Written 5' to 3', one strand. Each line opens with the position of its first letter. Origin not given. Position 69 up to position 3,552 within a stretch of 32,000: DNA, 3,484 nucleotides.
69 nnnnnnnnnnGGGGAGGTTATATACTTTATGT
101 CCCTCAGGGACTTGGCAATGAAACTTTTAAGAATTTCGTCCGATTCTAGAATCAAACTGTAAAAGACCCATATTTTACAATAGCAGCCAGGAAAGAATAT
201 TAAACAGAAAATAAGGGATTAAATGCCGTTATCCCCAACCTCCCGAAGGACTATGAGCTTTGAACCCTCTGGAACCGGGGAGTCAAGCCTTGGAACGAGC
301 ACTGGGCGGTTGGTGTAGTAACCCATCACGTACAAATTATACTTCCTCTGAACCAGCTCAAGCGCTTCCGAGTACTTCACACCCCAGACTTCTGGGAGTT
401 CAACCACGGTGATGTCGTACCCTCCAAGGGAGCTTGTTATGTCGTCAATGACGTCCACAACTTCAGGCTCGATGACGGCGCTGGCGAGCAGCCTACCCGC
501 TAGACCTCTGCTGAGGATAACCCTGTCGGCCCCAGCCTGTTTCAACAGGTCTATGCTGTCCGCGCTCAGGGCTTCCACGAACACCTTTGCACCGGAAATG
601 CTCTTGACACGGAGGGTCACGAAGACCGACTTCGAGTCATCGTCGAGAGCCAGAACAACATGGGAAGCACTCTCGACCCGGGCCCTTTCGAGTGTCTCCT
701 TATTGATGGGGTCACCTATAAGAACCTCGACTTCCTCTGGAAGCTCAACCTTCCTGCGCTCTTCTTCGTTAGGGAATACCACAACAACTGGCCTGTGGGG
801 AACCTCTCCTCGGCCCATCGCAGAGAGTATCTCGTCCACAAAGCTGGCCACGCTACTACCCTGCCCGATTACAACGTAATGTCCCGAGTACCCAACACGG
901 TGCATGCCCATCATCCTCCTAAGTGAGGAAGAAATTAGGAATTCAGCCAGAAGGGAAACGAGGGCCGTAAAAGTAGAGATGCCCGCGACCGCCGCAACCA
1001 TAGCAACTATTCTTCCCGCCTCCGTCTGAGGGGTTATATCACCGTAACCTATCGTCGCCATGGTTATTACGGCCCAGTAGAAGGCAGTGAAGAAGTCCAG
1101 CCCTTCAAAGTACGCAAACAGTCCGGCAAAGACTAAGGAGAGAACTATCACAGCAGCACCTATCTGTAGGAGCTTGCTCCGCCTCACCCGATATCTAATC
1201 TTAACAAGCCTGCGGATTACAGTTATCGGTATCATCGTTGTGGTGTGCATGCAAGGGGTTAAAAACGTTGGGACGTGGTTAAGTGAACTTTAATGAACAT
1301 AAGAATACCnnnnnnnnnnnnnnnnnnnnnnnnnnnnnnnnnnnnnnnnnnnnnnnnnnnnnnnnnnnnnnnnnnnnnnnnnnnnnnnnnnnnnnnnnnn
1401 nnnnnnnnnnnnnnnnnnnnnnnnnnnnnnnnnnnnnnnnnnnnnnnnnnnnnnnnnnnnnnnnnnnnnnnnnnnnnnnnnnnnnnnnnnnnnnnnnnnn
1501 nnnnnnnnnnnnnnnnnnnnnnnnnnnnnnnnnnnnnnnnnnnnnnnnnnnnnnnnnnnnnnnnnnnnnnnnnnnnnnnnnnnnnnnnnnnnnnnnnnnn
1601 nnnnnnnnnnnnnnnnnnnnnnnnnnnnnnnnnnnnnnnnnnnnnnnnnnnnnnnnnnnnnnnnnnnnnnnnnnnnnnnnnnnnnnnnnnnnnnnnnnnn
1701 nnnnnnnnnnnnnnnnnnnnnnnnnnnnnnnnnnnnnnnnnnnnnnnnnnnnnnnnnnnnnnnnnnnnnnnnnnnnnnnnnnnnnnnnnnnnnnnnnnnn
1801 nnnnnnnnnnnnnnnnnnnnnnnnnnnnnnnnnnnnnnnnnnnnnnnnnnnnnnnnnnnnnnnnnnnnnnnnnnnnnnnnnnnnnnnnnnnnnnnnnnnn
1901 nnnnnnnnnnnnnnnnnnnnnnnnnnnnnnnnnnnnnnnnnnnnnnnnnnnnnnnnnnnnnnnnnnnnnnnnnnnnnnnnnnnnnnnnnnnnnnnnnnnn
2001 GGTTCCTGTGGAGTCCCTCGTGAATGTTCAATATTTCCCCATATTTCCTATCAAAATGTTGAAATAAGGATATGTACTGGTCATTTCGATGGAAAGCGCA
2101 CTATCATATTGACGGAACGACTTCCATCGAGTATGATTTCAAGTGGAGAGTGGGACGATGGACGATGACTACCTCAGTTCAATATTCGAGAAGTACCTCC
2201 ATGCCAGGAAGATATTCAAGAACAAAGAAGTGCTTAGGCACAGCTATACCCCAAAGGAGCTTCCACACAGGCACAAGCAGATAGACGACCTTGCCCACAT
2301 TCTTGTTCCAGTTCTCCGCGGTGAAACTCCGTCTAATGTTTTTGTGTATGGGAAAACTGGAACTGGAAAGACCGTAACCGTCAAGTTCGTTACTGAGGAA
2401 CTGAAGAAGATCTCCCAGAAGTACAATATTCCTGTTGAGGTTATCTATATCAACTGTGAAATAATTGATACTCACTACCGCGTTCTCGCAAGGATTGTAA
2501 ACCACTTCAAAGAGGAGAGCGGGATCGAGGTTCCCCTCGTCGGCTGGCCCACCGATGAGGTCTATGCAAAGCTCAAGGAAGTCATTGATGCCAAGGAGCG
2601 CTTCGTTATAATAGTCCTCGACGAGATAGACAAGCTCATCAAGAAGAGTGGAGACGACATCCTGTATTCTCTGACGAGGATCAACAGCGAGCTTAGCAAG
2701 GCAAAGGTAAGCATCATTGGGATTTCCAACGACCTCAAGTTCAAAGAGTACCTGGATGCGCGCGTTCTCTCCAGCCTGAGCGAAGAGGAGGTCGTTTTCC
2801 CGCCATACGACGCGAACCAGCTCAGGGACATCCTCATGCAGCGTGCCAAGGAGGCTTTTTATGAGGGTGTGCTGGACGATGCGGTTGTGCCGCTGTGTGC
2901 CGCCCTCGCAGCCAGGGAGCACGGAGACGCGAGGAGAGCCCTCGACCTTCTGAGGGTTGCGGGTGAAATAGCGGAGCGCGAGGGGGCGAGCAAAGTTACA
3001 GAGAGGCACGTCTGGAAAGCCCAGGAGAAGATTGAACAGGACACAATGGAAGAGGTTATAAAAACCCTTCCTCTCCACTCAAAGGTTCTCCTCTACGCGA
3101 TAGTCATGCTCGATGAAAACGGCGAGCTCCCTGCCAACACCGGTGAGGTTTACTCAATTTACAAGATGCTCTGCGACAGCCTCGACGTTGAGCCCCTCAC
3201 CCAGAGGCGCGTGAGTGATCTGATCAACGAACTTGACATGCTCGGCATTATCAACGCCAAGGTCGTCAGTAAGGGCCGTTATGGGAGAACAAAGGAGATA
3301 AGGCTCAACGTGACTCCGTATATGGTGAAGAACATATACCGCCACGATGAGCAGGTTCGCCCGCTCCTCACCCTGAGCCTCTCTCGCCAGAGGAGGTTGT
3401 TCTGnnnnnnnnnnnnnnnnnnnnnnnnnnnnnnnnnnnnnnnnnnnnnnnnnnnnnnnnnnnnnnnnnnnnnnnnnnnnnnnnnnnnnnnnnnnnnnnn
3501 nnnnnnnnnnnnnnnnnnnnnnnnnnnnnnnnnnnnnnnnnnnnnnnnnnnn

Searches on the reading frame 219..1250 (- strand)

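Call 37: search_protein_families(library=pfam, proteins=[window:219-1250:-])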
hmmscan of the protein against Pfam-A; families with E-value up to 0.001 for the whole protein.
window:219-1250:- (343 aa): 4 families
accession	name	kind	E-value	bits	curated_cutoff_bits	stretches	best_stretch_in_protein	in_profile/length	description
PF07885.22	Ion_trans_2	-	3.2e-19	69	22.5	1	34-106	2-78/79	Ion channel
PF02254.24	TrkA_N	-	2.6e-17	63.6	23.8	1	126-246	2-115/116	TrkA-N domain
PF22614.2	Slo-like_RCK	-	1.4e-07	31.6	24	1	122-204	3-88/119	Calcium-activated potassium channel slowpoke-like RCK domain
PF00520.37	Ion_trans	-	1.2e-05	25.1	25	1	51-99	172-227/241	Ion transport protein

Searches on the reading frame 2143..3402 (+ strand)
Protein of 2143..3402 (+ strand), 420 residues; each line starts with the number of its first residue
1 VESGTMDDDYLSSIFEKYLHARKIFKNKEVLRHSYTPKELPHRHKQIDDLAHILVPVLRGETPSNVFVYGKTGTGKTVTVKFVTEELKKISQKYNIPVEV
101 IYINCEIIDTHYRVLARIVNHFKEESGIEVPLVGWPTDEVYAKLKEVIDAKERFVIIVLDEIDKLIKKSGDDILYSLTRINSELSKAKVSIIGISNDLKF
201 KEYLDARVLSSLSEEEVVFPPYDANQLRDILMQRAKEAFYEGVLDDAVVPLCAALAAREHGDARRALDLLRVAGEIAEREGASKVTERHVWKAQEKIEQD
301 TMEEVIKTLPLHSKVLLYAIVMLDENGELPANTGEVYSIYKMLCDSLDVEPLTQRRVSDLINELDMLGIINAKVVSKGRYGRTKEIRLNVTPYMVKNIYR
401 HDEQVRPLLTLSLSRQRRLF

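Call 37: search_protein_families(library=pfam, proteins=[window:2143-3402:+])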
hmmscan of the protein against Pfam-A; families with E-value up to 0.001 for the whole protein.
window:2143-3402:+ (420 aa): 13 families
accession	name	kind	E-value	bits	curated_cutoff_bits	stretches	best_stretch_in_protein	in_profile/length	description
PF09079.17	Cdc6_C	-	4e-35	120.1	25.1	1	304-396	1-94/96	CDC6, C terminal winged helix domain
PF22703.2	Cdc6_lid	-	2.2e-29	101.6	27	1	228-295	1-68/68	Cdc6 AAA+ ATPase-type lid domain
PF13191.12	AAA_16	-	1.9e-11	45.2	32.6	1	39-180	1-158/167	AAA ATPase domain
PF13401.12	AAA_22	-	9.2e-10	39.4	27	1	62-192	4-121/130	AAA domain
PF00004.35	AAA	-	1.1e-09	39.3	21.2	1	67-209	2-119/131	ATPase family associated with various cellular activities (AAA)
PF01637.24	ATPase_2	-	7.2e-09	36.2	33.2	1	56-195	13-155/225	ATPase domain predominantly from Archaea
PF22606.2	Cdc6-ORC-like_ATPase_lid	-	5.7e-08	33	27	1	222-280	1-59/60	Cdc6/ORC-like, ATPase lid domain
PF24883.2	NPHP3_N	-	1.6e-05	25.6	24.8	0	63-105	22-58/164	Nephrocystin 3, N-terminal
PF00931.28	NB-ARC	-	3.5e-05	23.6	23.5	1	58-162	13-109/248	NB-ARC domain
PF05621.17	TniB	-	6e-05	23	22.4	1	47-194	20-160/189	Bacterial TniB protein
PF00270.35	DEAD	-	8.1e-05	22.8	26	0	63-195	14-157/167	DEAD/DEAH box helicase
PF07693.20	KAP_NTPase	-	0.0002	21.2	20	0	44-91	2-48/293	KAP family P-loop domain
PF05673.19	DUF815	-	0.00089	18.9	23.8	0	38-107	28-91/249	Protein of unknown function (DUF815)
